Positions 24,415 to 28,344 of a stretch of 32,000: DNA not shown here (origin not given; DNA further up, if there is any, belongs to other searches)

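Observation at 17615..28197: Four-gene DUF499 ATPase / small protein / DUF1156 methyltransferase / PLD-SNF2 helicase module (PbeABCD- or Hma-like)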

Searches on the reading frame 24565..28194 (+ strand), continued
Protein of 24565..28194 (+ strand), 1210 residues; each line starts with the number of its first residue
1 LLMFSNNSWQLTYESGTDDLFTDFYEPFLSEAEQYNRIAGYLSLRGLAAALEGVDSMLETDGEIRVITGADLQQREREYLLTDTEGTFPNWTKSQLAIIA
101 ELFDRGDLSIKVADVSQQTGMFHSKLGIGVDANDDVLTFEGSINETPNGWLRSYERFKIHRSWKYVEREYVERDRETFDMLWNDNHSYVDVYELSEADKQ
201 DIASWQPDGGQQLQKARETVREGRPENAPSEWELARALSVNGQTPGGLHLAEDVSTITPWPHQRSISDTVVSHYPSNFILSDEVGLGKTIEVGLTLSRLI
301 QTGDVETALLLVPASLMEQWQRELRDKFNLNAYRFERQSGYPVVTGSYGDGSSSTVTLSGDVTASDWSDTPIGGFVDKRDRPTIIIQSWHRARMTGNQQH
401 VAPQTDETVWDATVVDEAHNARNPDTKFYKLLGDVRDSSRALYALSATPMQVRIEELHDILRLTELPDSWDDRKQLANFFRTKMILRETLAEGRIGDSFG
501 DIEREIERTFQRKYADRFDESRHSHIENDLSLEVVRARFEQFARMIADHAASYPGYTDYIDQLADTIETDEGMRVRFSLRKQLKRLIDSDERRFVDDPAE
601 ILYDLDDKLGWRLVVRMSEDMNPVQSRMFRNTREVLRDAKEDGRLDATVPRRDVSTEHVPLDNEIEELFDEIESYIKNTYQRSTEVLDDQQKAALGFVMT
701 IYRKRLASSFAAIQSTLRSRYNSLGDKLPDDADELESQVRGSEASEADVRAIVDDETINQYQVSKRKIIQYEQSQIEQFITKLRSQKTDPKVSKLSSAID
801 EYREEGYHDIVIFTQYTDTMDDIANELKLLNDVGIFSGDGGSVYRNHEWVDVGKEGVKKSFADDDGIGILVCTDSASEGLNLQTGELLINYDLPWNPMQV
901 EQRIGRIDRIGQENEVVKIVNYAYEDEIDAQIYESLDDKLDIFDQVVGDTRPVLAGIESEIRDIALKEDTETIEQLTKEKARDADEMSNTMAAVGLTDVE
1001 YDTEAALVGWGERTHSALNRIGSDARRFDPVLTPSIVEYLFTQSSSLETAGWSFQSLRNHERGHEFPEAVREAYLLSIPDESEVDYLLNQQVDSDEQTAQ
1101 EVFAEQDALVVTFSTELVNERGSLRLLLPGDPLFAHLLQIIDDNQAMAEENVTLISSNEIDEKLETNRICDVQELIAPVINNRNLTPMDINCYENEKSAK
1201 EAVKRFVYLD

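Call 57: find_homologous_proteins(query=L140:5549-6133:+, max_evalue=0.001)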
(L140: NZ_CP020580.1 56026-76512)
Query L140:5549-6133:+ (195 aa): 1327 proteins with E <= 0.001 among 1396 candidates; the best 120 are listed.
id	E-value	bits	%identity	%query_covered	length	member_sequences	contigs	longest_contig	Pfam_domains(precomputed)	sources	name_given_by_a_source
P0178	5.8e-119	413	89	100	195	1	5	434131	PF12635.13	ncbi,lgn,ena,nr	ncbi:TPA: DUF3780 domain-containing protein [Escherichia coli]|nr:DUF3780 domain-containing protein 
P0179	3.2e-118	410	89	100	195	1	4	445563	PF12635.13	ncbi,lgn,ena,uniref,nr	ncbi:anti-phage-associated DUF3780 domain-containing protein [Escherichia coli]|uniref:anti-phage-as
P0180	1.2e-117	409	88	100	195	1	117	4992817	PF12635.13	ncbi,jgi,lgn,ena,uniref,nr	ncbi:Protein of uncharacterised function (DUF3780) [Enterobacter hormaechei]|jgi:hypothetical protei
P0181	1.5e-117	408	89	100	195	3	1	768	PF12635.13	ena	-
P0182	4.5e-117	407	88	100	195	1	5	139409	PF12635.13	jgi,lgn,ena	-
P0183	4.7e-117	407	88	100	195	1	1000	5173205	PF12635.13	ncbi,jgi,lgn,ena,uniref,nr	ncbi:anti-phage-associated DUF3780 domain-containing protein [Escherichia coli]|uniref:DUF3780 domai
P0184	7.3e-117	406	88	100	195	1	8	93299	PF12635.13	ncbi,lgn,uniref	ncbi:anti-phage-associated DUF3780 domain-containing protein [Enterobacter bugandensis]|uniref:anti-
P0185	1.2e-116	405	88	100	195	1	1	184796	PF12635.13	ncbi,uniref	ncbi:anti-phage-associated DUF3780 domain-containing protein [Escherichia coli]|uniref:anti-phage-as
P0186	1.6e-116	405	88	100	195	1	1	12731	PF12635.13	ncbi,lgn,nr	ncbi:DUF3780 domain-containing protein [Escherichia coli]|nr:DUF3780 domain-containing protein [Esch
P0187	1.8e-116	405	88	100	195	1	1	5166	PF12635.13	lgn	-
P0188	1.8e-116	405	88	100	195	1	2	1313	PF12635.13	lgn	-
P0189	4.3e-116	403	88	100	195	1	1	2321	PF12635.13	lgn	-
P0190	4.4e-116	403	87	100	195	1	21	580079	PF12635.13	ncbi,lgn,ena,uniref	ncbi:TPA: anti-phage-associated DUF3780 domain-containing protein [Enterobacter roggenkampii]|uniref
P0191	7.0e-116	403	88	100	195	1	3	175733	PF12635.13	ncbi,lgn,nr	ncbi:DUF3780 domain-containing protein [Escherichia coli]|nr:DUF3780 domain-containing protein [Esch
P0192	8.1e-116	403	88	100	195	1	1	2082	PF12635.13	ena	-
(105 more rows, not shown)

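Call 61: search_solved_structures(query=window:24571-28194:+, max_evalue=0.001)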
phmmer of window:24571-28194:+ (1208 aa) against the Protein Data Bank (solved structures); distinct sequences matched with E-value up to 0.001: 93 (the best 60 are shown).
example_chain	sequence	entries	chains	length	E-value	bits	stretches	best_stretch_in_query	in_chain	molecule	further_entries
8so8_A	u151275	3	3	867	4.8e-27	97.5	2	857-977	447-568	RNA polymerase-associated protein RapA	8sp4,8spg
6bog_A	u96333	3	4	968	7.6e-27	96.9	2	857-977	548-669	RNA polymerase-associated protein RapA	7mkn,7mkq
7m8e_F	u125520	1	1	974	7.8e-27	96.8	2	857-977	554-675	RNA polymerase-associated protein RapA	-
4s20_K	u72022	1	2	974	8.1e-27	96.8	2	857-977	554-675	RNA polymerase-associated protein RapA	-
8t0l_F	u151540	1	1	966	2.3e-25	91.9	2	258-335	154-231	RNA polymerase-associated protein RapA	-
6vz4_K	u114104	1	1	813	8.9e-15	56.9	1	793-991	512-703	Nuclear protein STH1/NPS1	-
6vzg_K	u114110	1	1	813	9.1e-15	56.9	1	793-991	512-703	Nuclear protein STH1/NPS1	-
1z63_A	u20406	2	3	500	5.4e-14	54.3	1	788-941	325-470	Helicase of the snf2/rad54 family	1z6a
6k15_J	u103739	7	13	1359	2.1e-13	52.4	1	793-991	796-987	Nuclear protein STH1/NPS1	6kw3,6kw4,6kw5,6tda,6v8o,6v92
9z04_A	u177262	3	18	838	2.7e-13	52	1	793-933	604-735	Lymphoid-specific helicase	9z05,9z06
5hzr_A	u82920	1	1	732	4.5e-13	51.3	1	792-987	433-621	SNF2-family ATP dependent chromatin remodeling factor like protein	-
5jxr_A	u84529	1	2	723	1.2e-12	49.8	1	864-1005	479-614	Chromatin-remodeling complex ATPase-like protein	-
6pwf_K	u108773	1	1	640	1.2e-12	49.8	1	863-1013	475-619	chromatin remodeling factor ISWI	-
6iy2_O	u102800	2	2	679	1.8e-12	49.3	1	803-946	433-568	Transcription regulatory protein SNF2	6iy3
5x0x_O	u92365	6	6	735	3.3e-12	48.4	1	803-946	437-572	Transcription regulatory protein SNF2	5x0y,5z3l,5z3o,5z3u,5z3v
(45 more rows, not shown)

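Call 80: predict_structure(alignment_id=A4)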
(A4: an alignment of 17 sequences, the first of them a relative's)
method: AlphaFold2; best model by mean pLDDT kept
length: 195 residues; sequences in the alignment: 17
mean_pLDDT: 52.2   pTM: 0.41
mean pLDDT of the five models: 52.2, 52.1, 45.5, 45.4, 40.4
residues with pLDDT >= 90: 0; 70-90: 0; 50-70: 126; < 50: 69
segments of 3 or more residues with pLDDT < 50: 1-4, 25-27, 83-100, 143-147, 161-195
pLDDT, mean of each block of 10 residues (from residue 1): 49 55 50 60 60 61 64 63 45 45 54 63 65 57 49 55 37 36 35 31
secondary structure, 60 per line:
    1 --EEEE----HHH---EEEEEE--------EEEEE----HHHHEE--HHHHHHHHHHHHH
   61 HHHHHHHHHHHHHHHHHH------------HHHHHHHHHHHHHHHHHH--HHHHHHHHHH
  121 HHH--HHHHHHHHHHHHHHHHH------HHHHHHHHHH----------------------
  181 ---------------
elements in order: E3-6 E17-22 E31-35 H40-43 H48-78 H91-108 H111-123 H126-142 H149-158
